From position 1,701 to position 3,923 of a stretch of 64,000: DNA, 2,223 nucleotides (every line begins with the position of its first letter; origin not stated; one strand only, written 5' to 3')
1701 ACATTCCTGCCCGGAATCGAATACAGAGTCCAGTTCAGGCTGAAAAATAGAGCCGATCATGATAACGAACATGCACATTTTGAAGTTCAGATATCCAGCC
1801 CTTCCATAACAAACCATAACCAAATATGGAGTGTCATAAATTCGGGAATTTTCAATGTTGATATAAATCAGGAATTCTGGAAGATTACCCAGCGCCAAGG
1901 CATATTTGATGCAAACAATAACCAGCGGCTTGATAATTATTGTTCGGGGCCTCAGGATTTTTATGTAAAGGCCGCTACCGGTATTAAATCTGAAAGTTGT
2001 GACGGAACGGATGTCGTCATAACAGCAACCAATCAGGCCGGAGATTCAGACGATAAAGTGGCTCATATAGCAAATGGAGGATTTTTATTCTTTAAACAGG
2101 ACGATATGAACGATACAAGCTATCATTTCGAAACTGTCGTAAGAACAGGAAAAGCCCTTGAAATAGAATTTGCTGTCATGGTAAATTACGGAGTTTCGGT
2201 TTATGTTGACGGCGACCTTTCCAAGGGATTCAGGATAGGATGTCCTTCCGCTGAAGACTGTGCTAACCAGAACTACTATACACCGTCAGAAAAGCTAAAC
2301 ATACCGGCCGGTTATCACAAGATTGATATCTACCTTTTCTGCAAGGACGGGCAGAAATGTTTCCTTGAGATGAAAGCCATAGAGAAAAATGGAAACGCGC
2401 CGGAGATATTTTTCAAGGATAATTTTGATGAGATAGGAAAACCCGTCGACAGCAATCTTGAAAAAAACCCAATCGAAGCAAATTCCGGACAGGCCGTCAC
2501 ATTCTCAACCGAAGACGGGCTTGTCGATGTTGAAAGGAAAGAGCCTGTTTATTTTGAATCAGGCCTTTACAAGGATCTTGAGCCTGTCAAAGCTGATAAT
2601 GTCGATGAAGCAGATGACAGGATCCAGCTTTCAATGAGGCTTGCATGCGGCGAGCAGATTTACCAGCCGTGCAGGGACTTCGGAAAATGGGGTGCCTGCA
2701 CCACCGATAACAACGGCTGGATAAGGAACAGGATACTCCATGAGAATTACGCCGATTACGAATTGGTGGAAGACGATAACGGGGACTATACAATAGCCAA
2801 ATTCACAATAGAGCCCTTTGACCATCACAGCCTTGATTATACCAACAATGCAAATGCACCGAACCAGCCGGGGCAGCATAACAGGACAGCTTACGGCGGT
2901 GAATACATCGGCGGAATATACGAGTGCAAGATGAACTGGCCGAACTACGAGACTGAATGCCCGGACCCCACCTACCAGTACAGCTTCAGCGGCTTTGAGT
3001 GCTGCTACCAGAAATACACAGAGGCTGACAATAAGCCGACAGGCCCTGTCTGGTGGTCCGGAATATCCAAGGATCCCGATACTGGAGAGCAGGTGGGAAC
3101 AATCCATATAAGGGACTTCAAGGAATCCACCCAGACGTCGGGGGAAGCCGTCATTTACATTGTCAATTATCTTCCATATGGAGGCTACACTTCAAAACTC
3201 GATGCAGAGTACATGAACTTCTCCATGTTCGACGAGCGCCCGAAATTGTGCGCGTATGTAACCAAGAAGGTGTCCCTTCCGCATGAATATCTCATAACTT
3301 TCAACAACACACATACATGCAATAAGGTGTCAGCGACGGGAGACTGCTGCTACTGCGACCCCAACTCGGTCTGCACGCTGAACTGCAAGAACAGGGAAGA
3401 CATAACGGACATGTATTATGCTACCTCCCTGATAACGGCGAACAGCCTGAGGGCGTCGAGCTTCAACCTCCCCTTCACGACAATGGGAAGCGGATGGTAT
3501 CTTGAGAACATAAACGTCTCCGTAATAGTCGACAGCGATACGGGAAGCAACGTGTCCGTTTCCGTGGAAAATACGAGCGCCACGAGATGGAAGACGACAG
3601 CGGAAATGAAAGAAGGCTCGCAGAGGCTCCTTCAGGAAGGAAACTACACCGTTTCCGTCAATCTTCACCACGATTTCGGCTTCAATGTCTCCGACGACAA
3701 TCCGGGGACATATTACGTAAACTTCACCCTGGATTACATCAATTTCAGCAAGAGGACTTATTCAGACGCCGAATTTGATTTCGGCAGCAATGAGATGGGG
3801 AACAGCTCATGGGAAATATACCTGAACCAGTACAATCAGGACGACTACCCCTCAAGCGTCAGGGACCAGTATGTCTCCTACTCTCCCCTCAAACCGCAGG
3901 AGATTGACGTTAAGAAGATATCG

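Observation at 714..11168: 3,484-aa anchored surface protein with about 27 MopE/TSP3-like Cys-Asp repeats, a LamG lectin domain and Ig-like domains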

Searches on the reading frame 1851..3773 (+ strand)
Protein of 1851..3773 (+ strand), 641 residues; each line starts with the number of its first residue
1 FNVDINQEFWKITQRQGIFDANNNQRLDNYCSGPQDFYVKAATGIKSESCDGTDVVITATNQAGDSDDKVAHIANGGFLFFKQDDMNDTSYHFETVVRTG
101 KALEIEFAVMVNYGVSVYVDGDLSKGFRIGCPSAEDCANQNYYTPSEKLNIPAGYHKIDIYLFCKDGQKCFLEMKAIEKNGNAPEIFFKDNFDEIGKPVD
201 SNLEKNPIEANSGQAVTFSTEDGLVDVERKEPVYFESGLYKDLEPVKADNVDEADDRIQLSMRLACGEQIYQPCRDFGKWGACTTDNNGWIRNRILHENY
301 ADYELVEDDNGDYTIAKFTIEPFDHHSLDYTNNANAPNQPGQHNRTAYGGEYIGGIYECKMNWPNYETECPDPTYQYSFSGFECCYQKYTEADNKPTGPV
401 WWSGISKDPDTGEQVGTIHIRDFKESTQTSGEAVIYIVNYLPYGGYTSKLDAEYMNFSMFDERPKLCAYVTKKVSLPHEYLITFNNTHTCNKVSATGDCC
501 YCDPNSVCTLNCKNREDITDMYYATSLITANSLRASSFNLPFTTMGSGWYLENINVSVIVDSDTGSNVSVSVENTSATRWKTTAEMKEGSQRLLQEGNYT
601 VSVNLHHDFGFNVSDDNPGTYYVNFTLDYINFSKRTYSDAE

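Call 54: find_homologous_proteins(query=A3, max_evalue=0.001)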
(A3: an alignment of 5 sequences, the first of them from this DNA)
Query A3 (5 sequences): 3952 candidates shared short words with the query, none scored E <= 0.001.

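Call 57: search_protein_families(library=pfam, alignment_id=A3, max_evalue=5)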
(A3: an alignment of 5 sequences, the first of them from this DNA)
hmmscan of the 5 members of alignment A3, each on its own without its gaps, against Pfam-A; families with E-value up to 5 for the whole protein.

A. member 1, seq(641 aa): 0 families

B. families by the number of members that match (of 5 scanned): 1 family
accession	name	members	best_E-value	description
PF13832.12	zf-HC5HC2H_2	1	0.082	PHD-zinc-finger like domain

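Call 58: search_solved_structures(query=A3, max_evalue=10, show_alignments=2)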
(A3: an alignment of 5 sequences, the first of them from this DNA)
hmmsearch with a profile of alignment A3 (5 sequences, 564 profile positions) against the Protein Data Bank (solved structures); distinct sequences matched with E-value up to 10: 1.
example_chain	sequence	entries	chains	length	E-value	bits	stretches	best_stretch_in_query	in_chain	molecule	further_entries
3v4p_A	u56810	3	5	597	0.81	11.2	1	325-392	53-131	Integrin alpha-4 | Integrin alpha4 subunit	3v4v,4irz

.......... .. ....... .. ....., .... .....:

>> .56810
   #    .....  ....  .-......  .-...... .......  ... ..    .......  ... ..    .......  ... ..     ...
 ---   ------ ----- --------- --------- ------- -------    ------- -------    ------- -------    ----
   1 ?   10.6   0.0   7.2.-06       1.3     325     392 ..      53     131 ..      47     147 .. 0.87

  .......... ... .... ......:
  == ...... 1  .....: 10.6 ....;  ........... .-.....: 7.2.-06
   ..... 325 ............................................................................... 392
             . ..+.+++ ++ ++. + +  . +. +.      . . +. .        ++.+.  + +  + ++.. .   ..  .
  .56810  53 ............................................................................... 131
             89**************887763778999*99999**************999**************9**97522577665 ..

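Call 59: find_related_loci(query=A3, collection=genome_contigs, flank=10000)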
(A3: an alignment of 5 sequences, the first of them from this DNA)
Query A3 (641 aa) in genome_contigs; peptide patterns used: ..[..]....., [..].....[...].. (x = any residue, [..] = any of these).
45 stretches matched a pattern; 5 encode a relative of the query (tblastn E <= 1e-3); 5 distinct loci.
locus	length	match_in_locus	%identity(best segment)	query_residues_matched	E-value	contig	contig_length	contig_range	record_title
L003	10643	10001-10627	58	7-206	5e-67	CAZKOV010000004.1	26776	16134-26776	MAG TPA_asm: uncultured archaeon isolate SRP214966_co4_43 genome assembly, contig: NODE_1324_length_26776_cov_4.861944,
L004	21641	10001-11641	32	23-630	8e-65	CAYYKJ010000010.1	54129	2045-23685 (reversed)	MAG TPA_asm: uncultured archaeon isolate SRP141376_co1_226 genome assembly, contig: NODE_1539_length_54129_cov_11.758165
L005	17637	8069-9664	30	8-611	1e-59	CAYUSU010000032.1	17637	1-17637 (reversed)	MAG TPA_asm: uncultured archaeon isolate binchicken_co81_500 genome assembly, contig: NODE_4580_length_17637_cov_5.93618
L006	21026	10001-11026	24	221-616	1e-18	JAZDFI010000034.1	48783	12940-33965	MAG: Candidatus Aenigmatarchaeota archaeon isolate MEGAHIT-group-0.199 k141_1966490, whole genome shotgun sequence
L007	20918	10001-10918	23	250-616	1e-17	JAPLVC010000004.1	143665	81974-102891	MAG: Candidatus Aenigmatarchaeota archaeon isolate LacPavin_0920_SED3_MAG_50_31 LacPavin_0920_SED3_scaffold_380246, whol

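Call 64: search_protein_families(library=pfam, proteins=[L006:8462-15877:+, L007:8402-15769:+, L005:7136-14557:+, L006:6724-8013:+, L006:16382-18295:+, L006:3658-5172:-, L006:2381-3616:-], max_evalue=0.01)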
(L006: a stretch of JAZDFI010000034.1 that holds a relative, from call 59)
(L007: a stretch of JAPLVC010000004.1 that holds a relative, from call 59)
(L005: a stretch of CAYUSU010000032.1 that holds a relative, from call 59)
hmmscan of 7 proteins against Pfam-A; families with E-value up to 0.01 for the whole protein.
L006:8462-15877:+ (2472 aa): 4 families
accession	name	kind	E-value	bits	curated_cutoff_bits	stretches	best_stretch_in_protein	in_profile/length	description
PF11617.13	Cu-binding_MopE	-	2.1e-59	197.8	27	9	2383-2400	13-30/30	Putative metal-binding motif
PF13385.13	Laminin_G_3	-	3.6e-17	63.3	27.6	1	1512-1656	5-150/151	Concanavalin A-like lectin/glucanases superfamily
PF10102.14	DUF2341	-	3.5e-05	24.6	23.4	1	1391-1445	1-56/84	Domain of unknown function (DUF2341)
PF07953.20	Toxin_R_bind_N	-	0.0048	17.1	23.8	0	1562-1651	93-191/191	Clostridium neurotoxin, N-terminal receptor binding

L007:8402-15769:+ (2456 aa): 4 families
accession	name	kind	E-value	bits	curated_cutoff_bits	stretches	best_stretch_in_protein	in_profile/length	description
PF11617.13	Cu-binding_MopE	-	2.5e-58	194.4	27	8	2084-2101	13-30/30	Putative metal-binding motif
PF13385.13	Laminin_G_3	-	3.5e-16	60.1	27.6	1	1496-1640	5-150/151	Concanavalin A-like lectin/glucanases superfamily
PF10102.14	DUF2341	-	5.1e-06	27.3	23.4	1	1375-1429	1-56/84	Domain of unknown function (DUF2341)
PF07953.20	Toxin_R_bind_N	-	0.009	16.2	23.8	0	1542-1635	89-191/191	Clostridium neurotoxin, N-terminal receptor binding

L005:7136-14557:+ (2474 aa): 4 families
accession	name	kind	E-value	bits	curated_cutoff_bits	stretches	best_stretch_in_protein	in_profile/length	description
PF11617.13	Cu-binding_MopE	-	1.9e-72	239.6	27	14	2314-2330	14-30/30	Putative metal-binding motif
PF13385.13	Laminin_G_3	-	5.6e-18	66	27.6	1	1491-1629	12-150/151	Concanavalin A-like lectin/glucanases superfamily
PF02210.31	Laminin_G_2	-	2.5e-05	25.2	22.9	1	1514-1602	10-99/126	Laminin G domain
PF07953.20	Toxin_R_bind_N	-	0.00012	22.2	23.8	1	1497-1585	55-152/191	Clostridium neurotoxin, N-terminal receptor binding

L006:6724-8013:+ (430 aa): 3 families
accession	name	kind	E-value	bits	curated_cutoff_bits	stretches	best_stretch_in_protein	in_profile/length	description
PF00208.27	ELFV_dehydrog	-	2.8e-84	283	23.4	1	197-428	2-241/241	Glutamate/Leucine/Phenylalanine/Valine dehydrogenase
PF02812.23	ELFV_dehydrog_N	-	2.3e-59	199.2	25.3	1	53-178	4-129/129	Glu/Leu/Phe/Val dehydrogenase, dimerisation domain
PF05088.18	Bac_GDH_CD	-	0.003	16.6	22.8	0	317-406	397-488/497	Bacterial NAD-glutamate dehydrogenase, catalytic domain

L006:16382-18295:+ (638 aa): 7 families
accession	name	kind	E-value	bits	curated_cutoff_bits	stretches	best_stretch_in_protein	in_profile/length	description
PF07591.16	PT-HINT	-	1.6e-19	70.9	27.7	2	368-487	2-123/137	Pretoxin HINT domain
PF14890.11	Intein_splicing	-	1.9e-18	67.2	35.8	2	371-457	4-101/155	Intein splicing domain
PF05203.21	Hom_end_hint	-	4.4e-15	56.7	32.1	2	498-567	1-67/228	Hom_end-associated Hint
PF01079.26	Hint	-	1.2e-12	48.3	29.7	2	358-400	10-53/213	Hint module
PF13403.11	Hint_2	-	1.6e-06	29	28.4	0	498-530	2-33/147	Hint domain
PF14623.11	Vint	-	6.2e-06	26.5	27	0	360-430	1-65/166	Hint-domain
PF08517.17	AXH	-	2.8e-05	25.1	33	0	362-430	1-80/116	Ataxin-1 and HBP1 module (AXH)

L006:3658-5172:- (505 aa): 1 family
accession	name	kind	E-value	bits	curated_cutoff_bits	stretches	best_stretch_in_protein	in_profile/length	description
PF02511.20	Thy1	-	1.6e-58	198.1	24.8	2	300-489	1-190/191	Thymidylate synthase complementing protein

L006:2381-3616:- (412 aa): 2 families
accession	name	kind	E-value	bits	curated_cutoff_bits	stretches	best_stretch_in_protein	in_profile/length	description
PF00464.25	SHMT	-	2.3e-166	553.8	27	1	6-381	1-398/399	Serine hydroxymethyltransferase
PF00155.27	Aminotran_1_2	-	0.0024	17.6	19.7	1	90-367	68-351/361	Aminotransferase class I and II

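Call 67: predict_structure(alignment_id=A3)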
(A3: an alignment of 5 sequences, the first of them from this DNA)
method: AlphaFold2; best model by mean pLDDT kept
length: 641 residues; sequences in the alignment: 5
mean_pLDDT: 44.5   pTM: 0.36
mean pLDDT of the five models: 44.5, 43.2, 42.1, 40.9, 37.6
residues with pLDDT >= 90: 0; 70-90: 105; 50-70: 131; < 50: 405
segments of 3 or more residues with pLDDT < 50: 1-7, 39-46, 61-75, 180-186, 199-302, 323-353, 361-370, 372-382, 425-433, 440-641
pLDDT, mean of each block of 10 residues (from residue 1): 41 70 65 60 47 61 41 55 70 70 76 81 78 70 76 70 78 71 47 60 32 26 28 29 35 35 27 28 35 33 64 69 49 32 30 53 38 46 58 58 65 64 46 49 29 27 27 23 27 28 25 23 25 23 25 26 28 28 29 27 27 29 28 26 29
secondary structure, 60 per line:
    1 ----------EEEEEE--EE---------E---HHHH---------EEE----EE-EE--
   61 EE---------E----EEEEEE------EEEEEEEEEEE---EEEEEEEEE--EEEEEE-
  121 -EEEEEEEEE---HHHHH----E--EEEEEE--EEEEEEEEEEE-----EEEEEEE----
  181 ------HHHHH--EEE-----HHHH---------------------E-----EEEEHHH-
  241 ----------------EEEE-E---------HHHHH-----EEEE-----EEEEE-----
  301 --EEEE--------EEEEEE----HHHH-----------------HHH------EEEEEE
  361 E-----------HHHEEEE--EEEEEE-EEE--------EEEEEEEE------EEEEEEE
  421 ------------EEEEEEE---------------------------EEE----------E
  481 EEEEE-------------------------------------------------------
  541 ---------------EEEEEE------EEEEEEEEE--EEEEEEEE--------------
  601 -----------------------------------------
elements in order (helices of 4 or more, strands of 3 or more residues): E11-16 H34-37 E47-49 E77-82 E89-99 E103-111 E114-119 E122-130 H134-138 E146-151 E154-164 E170-176 H187-191 E194-196 H202-205 E233-236 E257-260 H272-276 E282-285 E291-295 E303-306 E315-320 H325-328 E355-361 E376-379 E382-387 E389-391 E400-407 E414-420 E433-439 E467-469 E480-485 E556-561 E568-576 E579-586

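Call 69: fold_search(model_id=the predicted structure, library=pdb)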
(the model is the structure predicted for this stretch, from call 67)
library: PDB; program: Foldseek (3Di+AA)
matches with E <= 10: 1076; with E <= 0.001: 12
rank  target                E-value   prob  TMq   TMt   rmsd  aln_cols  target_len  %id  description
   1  4cov_A                2.7e-04  0.99  0.16  0.36  12.1       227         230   14  Crystal Structure of Epithelial Adhesin 6 A domain (Epa6A) from Candida glabrata in complex with Gala1-3Gal (released 2015-02-18)
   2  4cou_A                3.0e-04  0.99  0.15  0.36  12.5       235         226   12  Crystal Structure of Epithelial Adhesin 6 A domain (Epa6A) from Candida glabrata in complex with Lactose (released 2015-02-18)
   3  5a3l_A                4.2e-04  1.00  0.17  0.43   8.3       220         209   11  Structure of Cea1A in complex with N-Acetylglucosamine (released 2016-06-29)
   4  4d3w_A                4.7e-04  0.99  0.16  0.37  12.1       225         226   12  Crystal Structure of Epithelial Adhesin 1 A domain (Epa1A) from Candida glabrata in complex with the T-antigen (Galb1- (released 2015-07-01)
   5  4asl_A                6.5e-04  0.99  0.15  0.36  12.0       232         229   12  Structure of Epa1A in complex with the T-antigen (Gal-b1-3- GalNAc) (released 2012-10-17)
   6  4afa_A                6.9e-04  0.99  0.16  0.38  11.8       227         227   13  Crystal Structure of subtype-switched Epithelial Adhesin 1 to 2 A domain (Epa1to2A) from Candida glabrata in complex w (released 2012-10-17)
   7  4coy_A                6.9e-04  0.99  0.16  0.37  11.9       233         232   13  Crystal Structure of Epithelial Adhesin 6 A domain (Epa6A) from Candida glabrata in complex with Galb1-4GlcNAc (released 2015-02-18)
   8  6nps_A                7.2e-04  0.97  0.12  0.09  11.7       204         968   11  Crystal structure of GH115 enzyme AxyAgu115A from Amphibacillus xylanus (released 2020-07-15)
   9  5jou                  7.7e-04  0.99  0.12  0.09  14.1       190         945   12  Bacteroides ovatus Xyloglucan PUL GH31 (released 2016-08-10)
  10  6y9j_A                8.1e-04  0.99  0.16  0.36  12.2       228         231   12  Crystal Structure of subtype-switched Epithelial Adhesin 1 to 9 A domain (Epa1-CBL2Epa9) from Candida glabrata in comp (released 2020-07-22)
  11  4afc_A                9.0e-04  0.99  0.15  0.36  12.3       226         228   12  Crystal Structure of subtype-switched Epithelial Adhesin 1 to 6 A domain (Epa1to6A) from Candida glabrata in complex w (released 2012-10-17)
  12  6nps_B                9.0e-04  0.94  0.12  0.09  11.8       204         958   11  Crystal structure of GH115 enzyme AxyAgu115A from Amphibacillus xylanus (released 2020-07-15)
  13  4qaw_E                1.0e-03  0.91  0.12  0.14  18.3       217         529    8  Structure of modular Xyn30D from Paenibacillus barcinonensis (released 2014-10-08)
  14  5jov                  1.1e-03  0.99  0.12  0.09  13.9       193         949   11  Bacteroides ovatus Xyloglucan PUL GH31 with bound 5FIdoF (released 2016-08-10)
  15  4af9_A                1.2e-03  0.98  0.15  0.36  12.7       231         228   12  Crystal Structure of Epithelial Adhesin 1 A domain (Epa1A) from Candida glabrata in complex with Galb1-3Glc (released 2012-10-17)
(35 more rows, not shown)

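Call 96: find_related_loci(query=A3, collection=metagenome_contigs, flank=10000)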
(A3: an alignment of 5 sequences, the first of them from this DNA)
Query A3 (641 aa) in metagenome_contigs; peptide patterns used: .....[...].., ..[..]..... (x = any residue, [..] = any of these).
159 stretches matched a pattern; 11 encode a relative of the query (tblastn E <= 1e-3); 11 distinct loci.
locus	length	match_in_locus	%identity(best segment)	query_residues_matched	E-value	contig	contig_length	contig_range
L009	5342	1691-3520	58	7-640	0e+0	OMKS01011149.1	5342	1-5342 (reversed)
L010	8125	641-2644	29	18-631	1e-55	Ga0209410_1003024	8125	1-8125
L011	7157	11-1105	29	212-631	2e-31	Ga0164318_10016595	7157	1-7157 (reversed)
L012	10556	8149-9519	27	90-634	1e-28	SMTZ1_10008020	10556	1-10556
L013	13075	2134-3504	27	90-634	5e-28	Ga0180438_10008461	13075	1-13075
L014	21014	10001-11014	26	226-629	2e-25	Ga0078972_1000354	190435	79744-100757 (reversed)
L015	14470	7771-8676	29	246-629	6e-24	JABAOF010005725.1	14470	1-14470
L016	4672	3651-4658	30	18-244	1e-22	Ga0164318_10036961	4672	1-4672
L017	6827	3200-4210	25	246-638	6e-21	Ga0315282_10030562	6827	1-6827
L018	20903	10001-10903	22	258-616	3e-17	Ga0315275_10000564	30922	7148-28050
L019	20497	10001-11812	25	10-631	7e-28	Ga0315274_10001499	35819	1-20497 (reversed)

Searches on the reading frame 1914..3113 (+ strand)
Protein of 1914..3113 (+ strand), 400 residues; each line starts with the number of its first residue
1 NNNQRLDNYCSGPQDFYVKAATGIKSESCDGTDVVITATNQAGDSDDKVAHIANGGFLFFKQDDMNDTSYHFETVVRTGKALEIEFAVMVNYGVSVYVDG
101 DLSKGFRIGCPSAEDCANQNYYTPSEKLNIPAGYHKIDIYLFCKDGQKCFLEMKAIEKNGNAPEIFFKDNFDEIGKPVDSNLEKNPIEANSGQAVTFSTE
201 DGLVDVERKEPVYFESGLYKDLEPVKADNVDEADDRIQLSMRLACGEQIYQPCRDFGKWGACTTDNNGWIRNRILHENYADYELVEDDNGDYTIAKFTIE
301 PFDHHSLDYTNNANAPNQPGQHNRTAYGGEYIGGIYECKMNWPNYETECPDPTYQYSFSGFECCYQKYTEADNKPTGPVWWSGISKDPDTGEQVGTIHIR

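Call 15: search_protein_families(library=pfam, proteins=[window:1914-3113:+], max_evalue=1)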
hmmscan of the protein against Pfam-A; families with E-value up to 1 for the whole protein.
window:1914-3113:+ (400 aa): 0 families
